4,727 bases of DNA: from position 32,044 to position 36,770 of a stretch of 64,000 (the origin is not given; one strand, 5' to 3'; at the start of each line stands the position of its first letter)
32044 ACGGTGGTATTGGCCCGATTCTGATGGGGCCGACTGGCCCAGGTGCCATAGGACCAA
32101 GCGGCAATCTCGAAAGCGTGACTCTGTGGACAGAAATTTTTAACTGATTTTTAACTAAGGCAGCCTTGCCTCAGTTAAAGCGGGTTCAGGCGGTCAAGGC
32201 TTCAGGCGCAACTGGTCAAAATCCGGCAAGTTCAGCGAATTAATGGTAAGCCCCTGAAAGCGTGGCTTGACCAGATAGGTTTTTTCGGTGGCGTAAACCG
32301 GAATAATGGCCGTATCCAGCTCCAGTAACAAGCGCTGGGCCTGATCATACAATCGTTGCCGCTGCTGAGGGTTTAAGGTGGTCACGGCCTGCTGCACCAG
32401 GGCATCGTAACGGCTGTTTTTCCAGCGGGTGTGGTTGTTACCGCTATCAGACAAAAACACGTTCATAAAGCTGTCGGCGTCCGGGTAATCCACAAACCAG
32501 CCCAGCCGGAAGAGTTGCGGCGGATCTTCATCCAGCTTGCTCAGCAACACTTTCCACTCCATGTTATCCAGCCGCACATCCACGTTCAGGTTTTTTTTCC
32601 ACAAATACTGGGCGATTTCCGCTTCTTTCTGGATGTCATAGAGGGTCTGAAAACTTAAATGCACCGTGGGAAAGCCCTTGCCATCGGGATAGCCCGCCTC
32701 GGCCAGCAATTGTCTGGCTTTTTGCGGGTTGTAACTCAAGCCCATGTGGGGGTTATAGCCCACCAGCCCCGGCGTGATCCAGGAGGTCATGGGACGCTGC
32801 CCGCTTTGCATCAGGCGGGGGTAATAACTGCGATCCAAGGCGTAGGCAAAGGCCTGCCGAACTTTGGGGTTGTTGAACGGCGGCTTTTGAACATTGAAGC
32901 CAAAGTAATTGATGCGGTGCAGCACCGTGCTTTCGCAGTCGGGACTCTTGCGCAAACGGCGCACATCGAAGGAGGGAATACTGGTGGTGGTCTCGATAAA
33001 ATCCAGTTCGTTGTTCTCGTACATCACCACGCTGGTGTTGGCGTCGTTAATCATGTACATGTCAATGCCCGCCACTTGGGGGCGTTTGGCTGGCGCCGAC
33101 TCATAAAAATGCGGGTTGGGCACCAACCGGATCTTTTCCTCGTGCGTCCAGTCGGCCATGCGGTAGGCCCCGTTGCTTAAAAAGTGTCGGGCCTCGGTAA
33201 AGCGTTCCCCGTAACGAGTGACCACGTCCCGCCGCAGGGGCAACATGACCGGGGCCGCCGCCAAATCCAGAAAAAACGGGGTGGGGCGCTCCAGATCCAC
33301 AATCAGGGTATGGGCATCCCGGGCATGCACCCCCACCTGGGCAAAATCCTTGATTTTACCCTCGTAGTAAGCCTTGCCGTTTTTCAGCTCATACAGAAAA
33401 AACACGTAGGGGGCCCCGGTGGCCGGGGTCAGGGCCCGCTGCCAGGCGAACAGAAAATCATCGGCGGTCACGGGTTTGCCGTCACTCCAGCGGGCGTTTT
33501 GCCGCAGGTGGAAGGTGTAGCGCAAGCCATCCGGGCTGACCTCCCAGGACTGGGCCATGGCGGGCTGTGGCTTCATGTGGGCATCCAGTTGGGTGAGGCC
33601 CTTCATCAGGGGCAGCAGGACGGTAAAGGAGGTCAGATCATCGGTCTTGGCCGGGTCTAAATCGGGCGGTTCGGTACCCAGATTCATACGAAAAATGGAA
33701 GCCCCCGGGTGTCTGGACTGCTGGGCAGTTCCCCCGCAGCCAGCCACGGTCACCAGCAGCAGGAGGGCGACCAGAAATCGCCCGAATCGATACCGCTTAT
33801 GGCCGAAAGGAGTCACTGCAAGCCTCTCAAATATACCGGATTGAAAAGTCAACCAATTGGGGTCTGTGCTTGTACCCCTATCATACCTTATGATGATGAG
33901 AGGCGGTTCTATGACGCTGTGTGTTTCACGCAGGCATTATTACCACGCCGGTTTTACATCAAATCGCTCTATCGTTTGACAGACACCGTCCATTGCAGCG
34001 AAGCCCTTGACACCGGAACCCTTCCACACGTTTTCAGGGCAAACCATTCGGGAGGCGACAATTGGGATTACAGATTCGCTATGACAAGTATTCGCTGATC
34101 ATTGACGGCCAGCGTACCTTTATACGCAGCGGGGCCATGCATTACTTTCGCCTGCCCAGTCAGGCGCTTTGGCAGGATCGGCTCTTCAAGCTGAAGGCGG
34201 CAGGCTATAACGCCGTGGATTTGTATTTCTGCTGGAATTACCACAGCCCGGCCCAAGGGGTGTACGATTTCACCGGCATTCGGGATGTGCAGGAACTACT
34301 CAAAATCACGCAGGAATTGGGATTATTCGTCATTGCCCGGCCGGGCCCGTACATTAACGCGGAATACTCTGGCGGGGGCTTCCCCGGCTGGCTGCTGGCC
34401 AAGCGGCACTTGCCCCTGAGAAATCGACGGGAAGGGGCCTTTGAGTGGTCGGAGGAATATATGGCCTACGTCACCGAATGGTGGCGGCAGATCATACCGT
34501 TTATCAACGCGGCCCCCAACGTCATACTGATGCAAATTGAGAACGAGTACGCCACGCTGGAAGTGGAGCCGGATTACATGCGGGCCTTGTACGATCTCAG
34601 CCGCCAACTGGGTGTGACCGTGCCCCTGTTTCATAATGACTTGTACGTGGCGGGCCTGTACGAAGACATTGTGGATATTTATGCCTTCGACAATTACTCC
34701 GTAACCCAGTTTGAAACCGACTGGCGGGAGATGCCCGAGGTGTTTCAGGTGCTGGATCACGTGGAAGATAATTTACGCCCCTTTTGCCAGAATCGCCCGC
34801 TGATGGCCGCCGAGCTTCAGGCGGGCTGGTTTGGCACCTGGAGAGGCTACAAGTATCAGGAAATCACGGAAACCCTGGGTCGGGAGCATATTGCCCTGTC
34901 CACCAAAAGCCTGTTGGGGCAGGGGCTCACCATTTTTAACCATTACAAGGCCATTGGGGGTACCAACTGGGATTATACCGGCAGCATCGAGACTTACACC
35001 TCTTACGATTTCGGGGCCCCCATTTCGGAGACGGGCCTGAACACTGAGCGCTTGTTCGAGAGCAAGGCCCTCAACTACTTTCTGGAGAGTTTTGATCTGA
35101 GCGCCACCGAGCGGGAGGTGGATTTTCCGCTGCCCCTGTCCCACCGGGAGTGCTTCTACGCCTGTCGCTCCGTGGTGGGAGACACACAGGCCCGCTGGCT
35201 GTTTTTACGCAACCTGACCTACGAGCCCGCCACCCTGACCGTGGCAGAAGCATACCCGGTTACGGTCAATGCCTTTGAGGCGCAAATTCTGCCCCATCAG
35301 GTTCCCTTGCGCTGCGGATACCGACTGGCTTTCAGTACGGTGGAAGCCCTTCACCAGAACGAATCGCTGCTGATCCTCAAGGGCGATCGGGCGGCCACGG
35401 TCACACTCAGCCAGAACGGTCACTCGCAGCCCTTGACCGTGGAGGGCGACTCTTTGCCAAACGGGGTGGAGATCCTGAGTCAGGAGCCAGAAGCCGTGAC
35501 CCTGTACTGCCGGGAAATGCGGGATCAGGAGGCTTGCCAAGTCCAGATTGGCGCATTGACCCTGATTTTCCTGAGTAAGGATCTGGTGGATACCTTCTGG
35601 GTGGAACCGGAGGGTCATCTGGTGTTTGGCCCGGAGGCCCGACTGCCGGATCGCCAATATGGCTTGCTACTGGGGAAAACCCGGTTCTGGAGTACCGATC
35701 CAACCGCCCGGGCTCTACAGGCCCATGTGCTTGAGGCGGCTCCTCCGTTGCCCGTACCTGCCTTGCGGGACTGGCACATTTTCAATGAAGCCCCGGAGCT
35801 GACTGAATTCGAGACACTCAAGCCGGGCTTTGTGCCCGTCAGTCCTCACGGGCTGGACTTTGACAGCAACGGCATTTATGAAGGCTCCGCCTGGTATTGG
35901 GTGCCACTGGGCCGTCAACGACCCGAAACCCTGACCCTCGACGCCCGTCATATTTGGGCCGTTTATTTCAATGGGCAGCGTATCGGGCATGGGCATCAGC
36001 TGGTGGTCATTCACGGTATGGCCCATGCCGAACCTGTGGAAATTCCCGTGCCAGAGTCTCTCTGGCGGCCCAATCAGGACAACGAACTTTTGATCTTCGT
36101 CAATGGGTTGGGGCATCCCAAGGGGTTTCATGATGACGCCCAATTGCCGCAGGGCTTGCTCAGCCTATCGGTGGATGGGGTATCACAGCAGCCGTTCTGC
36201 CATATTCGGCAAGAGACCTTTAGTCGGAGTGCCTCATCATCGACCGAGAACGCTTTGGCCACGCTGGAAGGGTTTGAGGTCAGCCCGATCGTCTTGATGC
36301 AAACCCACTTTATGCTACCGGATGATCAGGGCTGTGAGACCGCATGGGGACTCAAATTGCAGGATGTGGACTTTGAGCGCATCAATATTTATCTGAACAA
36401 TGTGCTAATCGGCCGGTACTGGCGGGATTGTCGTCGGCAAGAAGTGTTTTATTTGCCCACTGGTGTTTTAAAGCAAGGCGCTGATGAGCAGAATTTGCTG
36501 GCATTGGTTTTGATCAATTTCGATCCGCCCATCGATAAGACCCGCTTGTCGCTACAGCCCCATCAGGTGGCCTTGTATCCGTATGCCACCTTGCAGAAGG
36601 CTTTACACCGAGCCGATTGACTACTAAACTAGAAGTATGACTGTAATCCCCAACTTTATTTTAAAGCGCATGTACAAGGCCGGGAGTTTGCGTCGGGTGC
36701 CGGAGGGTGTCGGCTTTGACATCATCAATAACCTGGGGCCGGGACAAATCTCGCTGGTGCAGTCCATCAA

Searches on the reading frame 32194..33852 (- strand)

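Call 5: search_protein_families(library=pfam, proteins=[window:32194-33852:-], max_evalue=0.001)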
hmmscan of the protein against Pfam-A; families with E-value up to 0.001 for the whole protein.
window:32194-33852:- (552 aa): 1 family
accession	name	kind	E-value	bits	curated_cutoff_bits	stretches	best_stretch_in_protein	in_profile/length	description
PF00496.27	SBP_bac_5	-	6.3e-82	276.1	32.4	1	94-473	1-367/368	Bacterial extracellular solute-binding proteins, family 5 Middle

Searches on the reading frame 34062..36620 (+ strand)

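Call 5: search_protein_families(library=pfam, proteins=[window:34062-36620:+], max_evalue=0.001)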
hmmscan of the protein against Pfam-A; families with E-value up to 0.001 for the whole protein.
window:34062-36620:+ (852 aa): 4 families
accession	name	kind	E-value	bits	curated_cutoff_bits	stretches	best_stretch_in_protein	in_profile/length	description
PF01301.25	Glyco_hydro_35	-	2.2e-74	251.4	27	1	11-337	1-315/319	Glycosyl hydrolases family 35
PF02449.21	Glyco_hydro_42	-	7e-09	35.9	21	1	34-172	9-146/376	Beta-galactosidase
PF13364.12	BetaGal_ABD2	-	1.7e-08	35.6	23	1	731-817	25-106/112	Beta-galactosidase second all-beta domain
PF21467.3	BetaGal_gal-bd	-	0.00062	20.3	27.3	0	760-806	16-60/62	Beta-galactosidase, galactose-binding domain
